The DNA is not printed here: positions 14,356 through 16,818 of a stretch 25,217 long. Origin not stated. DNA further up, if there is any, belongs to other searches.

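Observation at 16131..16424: Tal C-terminus carries about 13 tandem H-x-H motifs behind a Ser/Thr/Gly linker: candidate metal-loaded beta-helical needle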

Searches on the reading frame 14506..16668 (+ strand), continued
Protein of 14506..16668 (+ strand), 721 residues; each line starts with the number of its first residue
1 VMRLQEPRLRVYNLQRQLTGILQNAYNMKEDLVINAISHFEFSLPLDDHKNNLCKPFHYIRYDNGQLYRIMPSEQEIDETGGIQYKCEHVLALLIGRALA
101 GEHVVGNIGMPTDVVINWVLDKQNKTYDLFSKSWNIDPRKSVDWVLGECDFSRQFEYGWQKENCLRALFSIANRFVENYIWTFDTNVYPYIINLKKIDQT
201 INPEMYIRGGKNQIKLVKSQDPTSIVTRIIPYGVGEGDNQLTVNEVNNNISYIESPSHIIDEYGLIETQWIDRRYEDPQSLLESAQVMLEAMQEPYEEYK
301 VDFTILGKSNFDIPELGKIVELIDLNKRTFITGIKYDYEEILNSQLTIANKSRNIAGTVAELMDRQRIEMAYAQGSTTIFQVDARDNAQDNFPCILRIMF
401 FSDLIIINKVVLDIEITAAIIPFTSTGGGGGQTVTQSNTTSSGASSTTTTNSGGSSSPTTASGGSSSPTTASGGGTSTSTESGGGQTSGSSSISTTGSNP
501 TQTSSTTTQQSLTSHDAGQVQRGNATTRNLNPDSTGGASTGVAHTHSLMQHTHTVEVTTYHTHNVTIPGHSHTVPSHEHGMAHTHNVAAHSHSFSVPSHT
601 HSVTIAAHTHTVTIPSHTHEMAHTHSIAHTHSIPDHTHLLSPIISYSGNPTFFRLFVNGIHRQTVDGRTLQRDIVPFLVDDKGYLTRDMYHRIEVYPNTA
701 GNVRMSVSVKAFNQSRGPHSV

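Call 20: find_homologous_proteins(query=window:14506-16668:+, max_evalue=1e-10)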
Query window:14506-16668:+ (721 aa): 420 proteins with E <= 1e-10 among 8000 candidates; the best 120 are listed.
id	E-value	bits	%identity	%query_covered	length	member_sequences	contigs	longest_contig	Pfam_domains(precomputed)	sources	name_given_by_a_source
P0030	0.0e+0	1020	100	62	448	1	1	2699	PF06605.19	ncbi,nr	ncbi:MAG: phage tail protein, partial [Firmicutes bacterium]|nr:phage tail protein [Bacillota bacter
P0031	9.2e-204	697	47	98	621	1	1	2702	PF06605.19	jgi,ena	-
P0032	2.1e-203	696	47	97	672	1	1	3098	PF18994.7,PF06605.19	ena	-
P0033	7.5e-202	691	45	98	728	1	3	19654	PF06605.19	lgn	-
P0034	4.7e-201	688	46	98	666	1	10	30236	PF06605.19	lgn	-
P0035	9.3e-195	667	47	98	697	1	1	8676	PF06605.19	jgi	jgi:phage minor structural protein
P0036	1.5e-183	630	56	57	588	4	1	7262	PF06605.19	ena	-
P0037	3.7e-179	616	45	99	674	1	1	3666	PF06605.19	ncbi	-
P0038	1.5e-176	607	43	98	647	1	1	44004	PF06605.19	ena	-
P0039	3.7e-173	596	43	99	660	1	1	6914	PF18994.7,PF06605.19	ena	-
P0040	1.6e-172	594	43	98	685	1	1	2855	PF06605.19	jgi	jgi:phage minor structural protein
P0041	4.6e-172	592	46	61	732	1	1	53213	PF06605.19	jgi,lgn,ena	-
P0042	9.1e-170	585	42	98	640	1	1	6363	PF06605.19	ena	-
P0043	2.2e-169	583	39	88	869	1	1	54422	PF26674.1,PF06605.19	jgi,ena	-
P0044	9.9e-161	555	41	99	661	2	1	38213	PF06605.19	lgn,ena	-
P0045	2.3e-159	550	40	99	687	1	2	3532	PF06605.19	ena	-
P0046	3.0e-158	547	40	98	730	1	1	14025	PF06605.19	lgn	-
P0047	7.1e-158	545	41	99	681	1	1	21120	PF06605.19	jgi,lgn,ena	-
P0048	5.4e-155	536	39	99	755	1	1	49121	PF06605.19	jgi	jgi:phage minor structural protein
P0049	6.1e-155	536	39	99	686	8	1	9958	PF06605.19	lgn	-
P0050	6.3e-155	536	40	98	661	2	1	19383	PF26674.1,PF06605.19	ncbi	-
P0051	1.9e-154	534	47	64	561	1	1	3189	PF06605.19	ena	-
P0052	1.9e-152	527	38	98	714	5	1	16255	PF18994.7,PF06605.19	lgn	-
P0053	1.3e-151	525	39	98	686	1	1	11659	PF18994.7,PF06605.19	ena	-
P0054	1.6e-151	524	39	98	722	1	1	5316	PF06605.19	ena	-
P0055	1.1e-150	522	40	99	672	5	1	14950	PF26674.1,PF18994.7,PF06605.19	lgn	-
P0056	1.3e-150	521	40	99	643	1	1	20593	PF06605.19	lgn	-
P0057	1.5e-149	518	41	99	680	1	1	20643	PF26674.1,PF06605.19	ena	-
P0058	1.2e-148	515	40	99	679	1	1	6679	PF06605.19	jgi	jgi:phage minor structural protein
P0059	2.0e-147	511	39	99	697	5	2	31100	PF26674.1,PF06605.19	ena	-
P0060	9.9e-147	508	39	99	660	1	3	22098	PF18994.7,PF06605.19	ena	-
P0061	2.0e-146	507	37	26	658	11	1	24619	PF18994.7,PF06605.19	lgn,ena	-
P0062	7.4e-146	506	38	99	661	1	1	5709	PF06605.19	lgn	-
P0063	2.0e-145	504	45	59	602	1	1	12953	PF06605.19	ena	-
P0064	3.7e-145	503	38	98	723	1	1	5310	PF26674.1,PF18994.7,PF06605.19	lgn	-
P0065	1.3e-144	501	46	57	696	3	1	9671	PF18994.7,PF06605.19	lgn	-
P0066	1.5e-144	501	44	57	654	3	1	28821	PF06605.19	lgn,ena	-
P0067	1.4e-143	498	44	59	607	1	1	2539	PF18994.7,PF06605.19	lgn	-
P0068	1.4e-143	498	39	99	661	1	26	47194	PF24049.2,PF18994.7,PF06605.19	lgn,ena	-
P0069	8.1e-143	496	35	26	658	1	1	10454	PF06605.19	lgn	-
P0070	1.3e-142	495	39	98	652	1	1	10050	PF06605.19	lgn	-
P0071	1.5e-142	495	46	57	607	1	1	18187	PF18994.7,PF06605.19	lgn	-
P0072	3.1e-142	494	44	58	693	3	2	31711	PF06605.19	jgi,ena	-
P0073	5.6e-142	493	38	99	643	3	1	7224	PF18994.7,PF06605.19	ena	-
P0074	5.8e-142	493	38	99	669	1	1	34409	PF18994.7,PF06605.19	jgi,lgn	jgi:phage minor structural protein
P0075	9.4e-142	492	35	99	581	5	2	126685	PF06605.19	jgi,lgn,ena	-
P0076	1.8e-141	491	45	57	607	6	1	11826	PF06605.19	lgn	-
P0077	2.3e-141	491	38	98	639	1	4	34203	PF18994.7,PF06605.19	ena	-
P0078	7.5e-141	489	38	98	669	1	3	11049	PF26674.1,PF18994.7,PF06605.19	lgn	-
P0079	9.3e-141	489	37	99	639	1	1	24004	PF26674.1,PF06605.19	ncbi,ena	-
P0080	1.3e-140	488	38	99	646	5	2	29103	PF18994.7,PF06605.19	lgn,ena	-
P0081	1.6e-140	488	39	99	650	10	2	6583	PF26674.1,PF18994.7,PF06605.19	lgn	-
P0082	2.6e-140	487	37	99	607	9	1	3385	PF06605.19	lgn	-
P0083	3.3e-140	487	39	98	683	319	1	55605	PF26674.1,PF06605.19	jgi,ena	jgi:phage minor structural protein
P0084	3.4e-140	487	36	98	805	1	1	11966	PF06605.19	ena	-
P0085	4.4e-140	487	38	99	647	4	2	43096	PF18994.7,PF06605.19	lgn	-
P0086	1.6e-139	485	39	98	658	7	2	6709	PF26674.1,PF18994.7,PF06605.19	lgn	-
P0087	2.8e-139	484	38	99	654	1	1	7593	PF06605.19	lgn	-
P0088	3.4e-139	484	34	26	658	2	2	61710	PF06605.19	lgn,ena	-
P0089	8.3e-139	482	40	99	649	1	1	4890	PF26674.1,PF06605.19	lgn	-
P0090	1.4e-138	482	38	98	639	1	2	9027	PF18994.7,PF06605.19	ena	-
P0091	1.8e-138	481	39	98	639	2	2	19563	PF06605.19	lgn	-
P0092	2.0e-138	481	37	99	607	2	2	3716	PF06605.19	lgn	-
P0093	3.0e-138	480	39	98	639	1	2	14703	PF06605.19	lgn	-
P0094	4.8e-138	480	36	98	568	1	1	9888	PF06605.19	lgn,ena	-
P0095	5.4e-138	480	38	98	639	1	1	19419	PF18994.7,PF06605.19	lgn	-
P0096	7.4e-138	479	39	98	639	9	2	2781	PF18994.7,PF06605.19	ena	-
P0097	9.4e-138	479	38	98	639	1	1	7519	PF18994.7,PF06605.19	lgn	-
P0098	1.2e-137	478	39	98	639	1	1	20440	PF06605.19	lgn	-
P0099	5.1e-137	476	37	99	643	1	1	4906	PF18994.7,PF06605.19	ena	-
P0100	6.7e-137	476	39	98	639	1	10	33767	PF18994.7,PF06605.19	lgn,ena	-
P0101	8.4e-137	476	38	98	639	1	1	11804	PF18994.7,PF06605.19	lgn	-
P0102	8.7e-137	476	38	99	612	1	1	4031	PF18994.7,PF06605.19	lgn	-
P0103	1.1e-136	475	38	99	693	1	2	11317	PF06605.19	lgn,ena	-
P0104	1.4e-136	475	39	98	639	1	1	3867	PF18994.7,PF06605.19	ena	-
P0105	3.7e-136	474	38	98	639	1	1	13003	PF18994.7,PF06605.19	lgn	-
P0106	8.3e-136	472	37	98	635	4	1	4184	PF06605.19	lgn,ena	-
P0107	8.6e-136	472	34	99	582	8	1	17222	PF06605.19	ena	-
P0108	9.9e-136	472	36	99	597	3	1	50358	PF06605.19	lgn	-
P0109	1.1e-135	472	33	22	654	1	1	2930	PF06605.19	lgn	-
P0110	1.9e-135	471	37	98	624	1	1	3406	PF26674.1,PF06605.19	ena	-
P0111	2.2e-135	471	36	99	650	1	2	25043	PF18994.7,PF06605.19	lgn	-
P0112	2.6e-135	471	37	98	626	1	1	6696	PF26674.1,PF18994.7,PF06605.19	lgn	-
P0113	3.5e-135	470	37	98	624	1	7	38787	PF06605.19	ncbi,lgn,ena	-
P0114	5.3e-135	470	44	71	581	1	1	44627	PF06605.19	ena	-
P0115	5.2e-134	466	39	99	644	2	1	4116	PF06605.19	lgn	-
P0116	8.5e-134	466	37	98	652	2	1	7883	PF06605.19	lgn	-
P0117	1.1e-133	465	36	98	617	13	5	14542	PF26674.1,PF18994.7,PF06605.19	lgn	-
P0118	1.7e-133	465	40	100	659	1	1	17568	PF26674.1,PF06605.19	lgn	-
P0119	2.3e-133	464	38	99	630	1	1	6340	PF18994.7,PF06605.19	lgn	-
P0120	3.0e-133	464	35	98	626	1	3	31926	PF26674.1,PF18994.7,PF06605.19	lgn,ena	-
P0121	6.4e-133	463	37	98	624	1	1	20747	PF26674.1,PF18994.7,PF06605.19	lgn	-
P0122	1.8e-132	461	38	98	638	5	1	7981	PF18994.7,PF06605.19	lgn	-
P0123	2.3e-132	461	42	56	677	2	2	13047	PF26674.1,PF06605.19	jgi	-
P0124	2.8e-132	461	38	98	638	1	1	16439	PF18994.7,PF06605.19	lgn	-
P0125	2.9e-132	461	36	98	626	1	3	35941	PF26674.1,PF18994.7,PF06605.19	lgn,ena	-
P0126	2.9e-132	461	38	99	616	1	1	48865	PF26674.1,PF06605.19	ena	-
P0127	4.3e-132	460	38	99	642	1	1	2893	PF06605.19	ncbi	-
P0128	5.2e-132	460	31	21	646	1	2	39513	PF18994.7,PF06605.19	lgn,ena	-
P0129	7.6e-132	459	44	55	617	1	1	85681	PF18994.7,PF06605.19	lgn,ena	-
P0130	7.9e-132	459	42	58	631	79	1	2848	PF26674.1,PF18994.7,PF06605.19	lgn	-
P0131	8.5e-132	459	37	98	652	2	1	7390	PF06605.19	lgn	-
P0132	1.1e-131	459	36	99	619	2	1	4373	PF06605.19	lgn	-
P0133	1.9e-131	458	37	98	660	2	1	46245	PF26674.1,PF06605.19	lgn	-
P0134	2.1e-131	458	37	99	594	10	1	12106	PF06605.19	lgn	-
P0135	2.3e-131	458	36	99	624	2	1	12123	PF06605.19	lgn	-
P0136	2.5e-131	458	44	57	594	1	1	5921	PF18994.7,PF06605.19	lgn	-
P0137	2.8e-131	457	38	99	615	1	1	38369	PF06605.19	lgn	-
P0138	5.0e-131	457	36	98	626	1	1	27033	PF26674.1,PF06605.19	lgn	-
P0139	6.4e-131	456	35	99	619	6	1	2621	PF06605.19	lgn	-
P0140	7.0e-131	456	35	99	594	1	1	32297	PF18994.7,PF06605.19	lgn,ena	-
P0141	7.2e-131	456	38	98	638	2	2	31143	PF26674.1,PF06605.19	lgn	-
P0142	9.1e-131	456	44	56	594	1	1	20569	PF18994.7,PF06605.19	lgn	-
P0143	1.5e-130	455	29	24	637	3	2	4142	PF06605.19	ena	-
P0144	2.4e-130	454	37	99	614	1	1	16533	PF26674.1,PF06605.19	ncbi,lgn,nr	ncbi:MAG: phage tail protein [Prevotellaceae bacterium]|nr:phage tail protein [Prevotellaceae bacter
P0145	2.9e-130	454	36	99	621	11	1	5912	PF26674.1,PF06605.19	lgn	-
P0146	3.0e-130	454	40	79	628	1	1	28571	PF18994.7,PF06605.19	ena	-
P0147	3.0e-130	454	37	98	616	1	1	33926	PF26674.1,PF06605.19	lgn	-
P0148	3.7e-130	454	43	57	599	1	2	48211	PF26674.1,PF06605.19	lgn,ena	-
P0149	5.1e-130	453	44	56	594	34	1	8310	PF18994.7,PF06605.19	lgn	-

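Call 21: search_protein_families(library=pfam, proteins=[P0083, P0043, P0068, P0055, P0033], max_evalue=0.01)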
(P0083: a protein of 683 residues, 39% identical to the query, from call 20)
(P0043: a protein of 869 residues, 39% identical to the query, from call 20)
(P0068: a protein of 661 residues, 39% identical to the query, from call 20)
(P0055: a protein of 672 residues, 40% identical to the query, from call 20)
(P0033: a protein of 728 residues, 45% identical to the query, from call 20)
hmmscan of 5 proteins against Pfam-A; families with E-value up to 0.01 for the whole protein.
P0083 (683 aa): 1 family
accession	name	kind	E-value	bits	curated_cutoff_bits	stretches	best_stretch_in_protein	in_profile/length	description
PF06605.17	Prophage_tail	-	3.8e-31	109.1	31.3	1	113-352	22-249/250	Prophage endopeptidase tail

P0043 (869 aa): 3 families
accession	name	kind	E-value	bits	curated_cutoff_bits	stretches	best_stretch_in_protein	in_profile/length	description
PF06605.17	Prophage_tail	-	1.8e-24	87.2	31.3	1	102-345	12-250/250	Prophage endopeptidase tail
PF18994.6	Prophage_tailD1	-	0.0002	21.9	23.6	1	11-71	3-65/84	Prophage endopeptidase tail N-terminal domain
PF21139.3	BT_MCC_alpha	-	0.00022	22.1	31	0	722-783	41-106/118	Methylcrotonyl-CoA carboxylase, alpha-subunit, BT domain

P0068 (661 aa): 3 families
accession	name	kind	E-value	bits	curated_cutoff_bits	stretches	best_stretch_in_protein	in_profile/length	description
PF06605.17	Prophage_tail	-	1.1e-26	94.5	31.3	1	86-343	3-250/250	Prophage endopeptidase tail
PF18994.6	Prophage_tailD1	-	1.2e-08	35.4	23.6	1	4-77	3-77/84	Prophage endopeptidase tail N-terminal domain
PF24049.1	YOMG_N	-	2.1e-05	24.9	27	1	8-59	5-56/89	YOMG N-terminal domain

P0055 (672 aa): 3 families
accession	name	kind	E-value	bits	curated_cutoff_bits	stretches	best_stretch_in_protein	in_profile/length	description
PF06605.17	Prophage_tail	-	4.7e-30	105.5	31.3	1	106-347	20-249/250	Prophage endopeptidase tail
PF18994.6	Prophage_tailD1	-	7.2e-08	32.9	23.6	1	5-83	3-84/84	Prophage endopeptidase tail N-terminal domain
PF24049.1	YOMG_N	-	0.00065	20.1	27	1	11-45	7-41/89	YOMG N-terminal domain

P0033 (728 aa): 1 family
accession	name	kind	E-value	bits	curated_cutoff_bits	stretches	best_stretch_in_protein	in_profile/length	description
PF06605.17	Prophage_tail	-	7.4e-27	95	31.3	1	100-343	13-250/250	Prophage endopeptidase tail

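Call 49: search_protein_families(library=ncbifam, proteins=[window:14506-16668:+], max_evalue=0.1)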
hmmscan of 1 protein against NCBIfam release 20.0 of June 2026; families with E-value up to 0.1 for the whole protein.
window:14506-16668:+ (721 aa): 1 family
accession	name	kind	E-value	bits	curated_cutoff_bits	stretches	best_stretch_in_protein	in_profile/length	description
TIGR01665.1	put_anti_recept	subfamily_domain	6.2e-27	94.6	26.75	1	33-326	8-289/316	phage tail spike protein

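Call 50: search_solved_structures(query=A2, max_evalue=1, show_alignments=0)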
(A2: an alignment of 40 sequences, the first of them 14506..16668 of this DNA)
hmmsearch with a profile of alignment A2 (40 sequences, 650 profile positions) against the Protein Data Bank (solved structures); distinct sequences matched with E-value up to 1: 4.
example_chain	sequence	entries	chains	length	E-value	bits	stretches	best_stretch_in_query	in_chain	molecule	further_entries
2xgf_A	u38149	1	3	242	0.00072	21.6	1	424-555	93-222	LONG TAIL FIBER PROTEIN P37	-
8kec_A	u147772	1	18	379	0.0031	19.5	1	525-572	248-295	Long tail fiber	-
6hiv_BK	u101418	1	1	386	0.11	14.3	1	398-454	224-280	mL77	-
6hiv_BB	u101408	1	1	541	0.56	12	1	396-494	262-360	mL68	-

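Call 51: find_encoding_contigs(protein=window:14506-16668:+, flank=3000, max_places=4)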
Protein window:14506-16668:+ (721 aa): no gene with exactly this product is on record in the collection.

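Call 73: predict_structure(alignment_id=A2)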
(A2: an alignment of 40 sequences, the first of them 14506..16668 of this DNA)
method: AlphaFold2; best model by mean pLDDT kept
length: 721 residues; sequences in the alignment: 40
mean_pLDDT: 69.3   pTM: 0.51
mean pLDDT of the five models: 69.3, 69.0, 67.9, 67.4, 66.2
residues with pLDDT >= 90: 236; 70-90: 200; 50-70: 35; < 50: 250
segments of 3 or more residues with pLDDT < 50: 1-4, 354-377, 427-640, 713-720
pLDDT, mean of each block of 10 residues (from residue 1): 64 94 93 91 92 93 93 69 90 87 83 95 93 93 96 84 85 84 95 94 87 80 85 77 90 93 90 76 85 86 83 91 89 89 85 48 45 48 88 92 74 92 55 40 32 32 34 35 30 31 33 33 35 35 33 32 34 32 35 37 38 36 39 44 78 94 94 88 81 94 89 48 54
secondary structure, 60 per line:
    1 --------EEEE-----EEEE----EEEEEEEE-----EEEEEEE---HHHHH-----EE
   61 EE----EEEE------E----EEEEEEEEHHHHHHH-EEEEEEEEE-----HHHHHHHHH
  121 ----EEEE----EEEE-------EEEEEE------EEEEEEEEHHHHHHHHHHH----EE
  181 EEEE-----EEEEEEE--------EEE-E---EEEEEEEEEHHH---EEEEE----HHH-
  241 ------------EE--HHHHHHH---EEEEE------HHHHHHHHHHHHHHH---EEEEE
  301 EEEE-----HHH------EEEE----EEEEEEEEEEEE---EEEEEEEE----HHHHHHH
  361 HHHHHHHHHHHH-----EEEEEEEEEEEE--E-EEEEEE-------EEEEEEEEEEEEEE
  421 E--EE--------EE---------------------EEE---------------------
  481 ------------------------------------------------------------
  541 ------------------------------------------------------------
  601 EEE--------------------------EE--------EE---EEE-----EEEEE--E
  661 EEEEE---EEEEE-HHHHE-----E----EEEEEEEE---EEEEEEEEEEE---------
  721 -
elements in order (helices of 4 or more, strands of 3 or more residues): E9-12 E18-21 E26-33 E39-45 H49-53 E59-62 E67-70 E82-89 H90-96 E98-106 H112-120 E125-128 E133-136 E144-149 E156-163 H164-174 E179-184 E190-196 E205-207 E213-221 E228-232 H257-263 E267-271 H278-292 E296-304 E319-322 E327-338 E342-349 H354-372 E378-389 E394-399 E407-421 E457-459 E601-603 E645-647 E653-657 E660-665 E669-673 H675-678 E690-697 E701-711
